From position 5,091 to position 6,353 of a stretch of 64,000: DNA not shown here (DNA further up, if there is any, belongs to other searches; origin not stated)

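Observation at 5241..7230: Duplicated secreted two-gene cassette, copy 1: conserved Gly/Ala/Thr-zipper Cys4 partner plus GH108 muramidase-tipped payload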

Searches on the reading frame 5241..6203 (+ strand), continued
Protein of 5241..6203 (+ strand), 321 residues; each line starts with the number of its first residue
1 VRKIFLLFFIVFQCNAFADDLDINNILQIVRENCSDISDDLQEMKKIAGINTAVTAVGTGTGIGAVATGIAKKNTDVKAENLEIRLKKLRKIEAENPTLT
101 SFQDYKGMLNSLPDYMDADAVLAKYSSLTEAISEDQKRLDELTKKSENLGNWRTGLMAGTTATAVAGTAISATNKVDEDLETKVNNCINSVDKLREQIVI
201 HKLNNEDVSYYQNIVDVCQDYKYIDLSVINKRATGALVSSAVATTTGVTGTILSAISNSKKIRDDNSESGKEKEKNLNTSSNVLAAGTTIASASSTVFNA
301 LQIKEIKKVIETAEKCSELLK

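Call 60: search_protein_families(library=pfam, proteins=[P0280, P0314, P0319, P0330, P0332, P0323, P0281, P0262], max_evalue=0.01)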
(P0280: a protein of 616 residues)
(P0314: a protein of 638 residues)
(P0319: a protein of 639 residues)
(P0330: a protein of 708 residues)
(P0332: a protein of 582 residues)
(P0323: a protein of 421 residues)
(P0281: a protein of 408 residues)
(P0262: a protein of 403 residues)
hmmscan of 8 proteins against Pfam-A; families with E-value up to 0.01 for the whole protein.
P0280 (616 aa): 4 families
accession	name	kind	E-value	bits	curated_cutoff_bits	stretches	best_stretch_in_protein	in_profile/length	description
PF10498.14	IFT57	-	9e-05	22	40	1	303-399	225-318/360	Intra-flagellar transport protein 57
PF07889.17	DUF1664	-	0.00097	19.6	34.6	0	264-354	35-120/124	Protein of unknown function (DUF1664)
PF12128.14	DUF3584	-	0.003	15.6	31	1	83-349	261-520/1191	Protein of unknown function (DUF3584)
PF10473.14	CENP-F_leu_zip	-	0.0038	17.7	34.5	0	291-363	22-94/140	Leucine-rich repeats of kinetochore protein Cenp-F/LEK1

P0314 (638 aa): 0 families

P0319 (639 aa): 1 family
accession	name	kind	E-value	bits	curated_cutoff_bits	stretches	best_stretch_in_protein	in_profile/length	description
PF01734.28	Patatin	-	0.002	18.8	27.7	0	62-161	24-118/191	Patatin-like phospholipase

P0330 (708 aa): 0 families

P0332 (582 aa): 0 families

P0323 (421 aa): 0 families

P0281 (408 aa): 0 families

P0262 (403 aa): 0 families

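Call 72: find_encoding_contigs(protein=P0001, flank=10000, max_places=4)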
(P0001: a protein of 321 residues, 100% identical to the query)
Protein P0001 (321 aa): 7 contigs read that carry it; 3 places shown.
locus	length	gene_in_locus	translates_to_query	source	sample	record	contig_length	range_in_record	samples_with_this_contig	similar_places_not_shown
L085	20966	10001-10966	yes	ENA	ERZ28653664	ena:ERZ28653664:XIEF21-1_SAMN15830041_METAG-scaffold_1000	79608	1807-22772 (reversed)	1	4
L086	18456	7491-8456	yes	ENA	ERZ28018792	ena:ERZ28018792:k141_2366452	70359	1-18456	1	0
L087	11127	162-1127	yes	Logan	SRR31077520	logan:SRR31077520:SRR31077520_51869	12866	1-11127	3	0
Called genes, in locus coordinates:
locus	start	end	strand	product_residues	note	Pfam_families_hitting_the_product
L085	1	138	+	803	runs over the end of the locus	PF00133:tRNA-synt_1, PF09334:tRNA-synt_1g, PF13603:tRNA-synt_1_2 (faint), PF08264:Anticodon_1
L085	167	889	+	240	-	PF01643:Acyl-ACP_TE, PF20791:Acyl-ACP_TE_C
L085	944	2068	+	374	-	-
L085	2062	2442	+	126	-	-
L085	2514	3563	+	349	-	-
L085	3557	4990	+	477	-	-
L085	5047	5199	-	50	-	PF00468:Ribosomal_L34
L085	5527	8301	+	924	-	PF00521:DNA_topoisoIV, PF03989:DNA_gyraseA_C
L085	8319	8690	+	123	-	PF00376:MerR, PF13411:MerR_1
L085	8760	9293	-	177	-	PF18907:DUF5662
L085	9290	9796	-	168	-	-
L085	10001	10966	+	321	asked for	-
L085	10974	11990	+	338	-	PF05838:Glyco_hydro_108 (weak)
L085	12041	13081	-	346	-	-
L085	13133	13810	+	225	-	PF00702:Hydrolase, PF13419:HAD_2, PF13242:Hydrolase_like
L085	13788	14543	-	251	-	-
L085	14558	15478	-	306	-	PF01501:Glyco_transf_8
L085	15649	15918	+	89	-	-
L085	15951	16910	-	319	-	PF23023:Anti-Pycsar_Apyc1 (faint), PF00753:Lactamase_B, PF00301:Rubredoxin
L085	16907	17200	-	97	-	PF04193:PQ-loop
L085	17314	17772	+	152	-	-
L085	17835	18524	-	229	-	-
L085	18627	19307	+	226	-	PF01209:Ubie_methyltran (weak), PF05175:MTS, PF13489:Methyltransf_23, PF03848:TehB, PF13847:Methyltransf_31, PF08241:Methyltransf_11, PF08242:Methyltransf_12, PF13649:Methyltransf_25, +1 more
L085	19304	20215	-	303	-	PF04545:Sigma70_r4 (faint)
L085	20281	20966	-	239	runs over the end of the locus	-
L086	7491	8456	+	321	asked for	-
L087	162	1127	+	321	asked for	-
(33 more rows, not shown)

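Call 74: search_protein_families(library=pfam, proteins=[L085:3557-4987:+, L085:2062-2439:+, L085:944-2065:+, L060:8930-10366:+, L055:8960-10150:+, L039:8945-10378:+], max_evalue=0.1)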
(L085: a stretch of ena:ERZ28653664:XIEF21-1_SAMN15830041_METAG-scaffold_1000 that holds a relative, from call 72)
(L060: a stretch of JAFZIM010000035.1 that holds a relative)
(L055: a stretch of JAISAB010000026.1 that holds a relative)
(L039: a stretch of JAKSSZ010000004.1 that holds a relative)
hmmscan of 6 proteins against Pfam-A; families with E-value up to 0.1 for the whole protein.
L085:3557-4987:+ (477 aa): 1 family
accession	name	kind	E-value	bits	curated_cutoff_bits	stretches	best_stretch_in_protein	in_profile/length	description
PF13715.12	CarbopepD_reg_2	-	0.037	14.5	32.2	1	120-196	4-74/88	CarboxypepD_reg-like domain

L085:2062-2439:+ (126 aa): 0 families

L085:944-2065:+ (374 aa): 1 family
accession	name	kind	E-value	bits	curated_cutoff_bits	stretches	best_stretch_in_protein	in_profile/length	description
PF20622.4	Big_15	-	0.059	13.7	27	1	144-182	37-75/82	Bacterial Ig domain (Big_16)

L060:8930-10366:+ (479 aa): 0 families

L055:8960-10150:+ (397 aa): 2 families
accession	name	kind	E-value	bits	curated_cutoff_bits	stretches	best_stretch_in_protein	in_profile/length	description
PF23633.1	PH_GEF_YEL1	-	0.013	16.1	25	1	305-363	19-77/186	Guanine-nucleotide exchange factor YEL1 PH domain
PF04803.17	Cor1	-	0.077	13.7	32.1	0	283-361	38-114/132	Cor1/Xlr/Xmr conserved region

L039:8945-10378:+ (478 aa): 0 families

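Call 76: search_protein_families(library=ncbifam, proteins=[L006:8936-10423:+, L074:8939-9757:+, L004:3851-4714:+, L085:3557-4987:+], max_evalue=0.1)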
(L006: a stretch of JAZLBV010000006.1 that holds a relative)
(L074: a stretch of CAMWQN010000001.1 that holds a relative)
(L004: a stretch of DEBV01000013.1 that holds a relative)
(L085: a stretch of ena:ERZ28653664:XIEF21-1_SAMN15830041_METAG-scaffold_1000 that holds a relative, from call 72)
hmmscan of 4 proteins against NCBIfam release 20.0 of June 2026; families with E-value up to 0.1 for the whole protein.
L006:8936-10423:+ (496 aa): 0 families

L074:8939-9757:+ (273 aa): 2 families
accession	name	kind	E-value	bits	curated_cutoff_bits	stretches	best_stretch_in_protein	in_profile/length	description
NF052335.1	PdgHdaseHSB129560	equivalog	6.5e-06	25.7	500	1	148-217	61-124/330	peptidoglycan hydrolase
NF007681.0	PRK10356.1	equivalog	0.031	13.4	193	1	170-196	153-179/274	protein bax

L004:3851-4714:+ (288 aa): 0 families

L085:3557-4987:+ (477 aa): 0 families
